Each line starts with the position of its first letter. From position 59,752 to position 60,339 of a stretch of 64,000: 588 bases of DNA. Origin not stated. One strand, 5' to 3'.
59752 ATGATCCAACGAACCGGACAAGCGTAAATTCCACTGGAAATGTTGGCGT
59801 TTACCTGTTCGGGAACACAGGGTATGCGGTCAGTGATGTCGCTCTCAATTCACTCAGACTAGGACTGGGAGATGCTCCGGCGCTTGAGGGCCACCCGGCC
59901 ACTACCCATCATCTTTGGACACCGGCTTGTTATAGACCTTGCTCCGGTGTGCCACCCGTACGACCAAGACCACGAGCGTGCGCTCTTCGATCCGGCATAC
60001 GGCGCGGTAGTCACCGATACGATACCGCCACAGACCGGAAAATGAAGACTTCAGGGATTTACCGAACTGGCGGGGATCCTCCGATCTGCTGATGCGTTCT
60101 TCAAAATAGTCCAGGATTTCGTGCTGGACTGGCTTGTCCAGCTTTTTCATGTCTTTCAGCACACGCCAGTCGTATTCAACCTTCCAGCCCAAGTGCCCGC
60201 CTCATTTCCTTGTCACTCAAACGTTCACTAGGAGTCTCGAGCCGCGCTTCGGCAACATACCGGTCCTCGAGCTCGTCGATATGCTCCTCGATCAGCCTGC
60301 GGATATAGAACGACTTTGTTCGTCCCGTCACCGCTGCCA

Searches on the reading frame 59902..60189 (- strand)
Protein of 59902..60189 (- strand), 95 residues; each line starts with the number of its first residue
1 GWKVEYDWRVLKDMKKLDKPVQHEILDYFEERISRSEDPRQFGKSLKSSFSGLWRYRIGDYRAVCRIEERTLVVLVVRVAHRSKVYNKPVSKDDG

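Call 49: search_protein_families(library=pfam, proteins=[window:59902-60189:-], max_evalue=0.001)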
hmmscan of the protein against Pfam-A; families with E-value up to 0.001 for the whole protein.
window:59902-60189:- (95 aa): 1 family
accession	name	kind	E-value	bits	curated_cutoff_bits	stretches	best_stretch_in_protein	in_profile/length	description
PF05016.21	ParE_toxin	-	1.2e-14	55.1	23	1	4-86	1-89/89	ParE toxin of type II toxin-antitoxin system, parDE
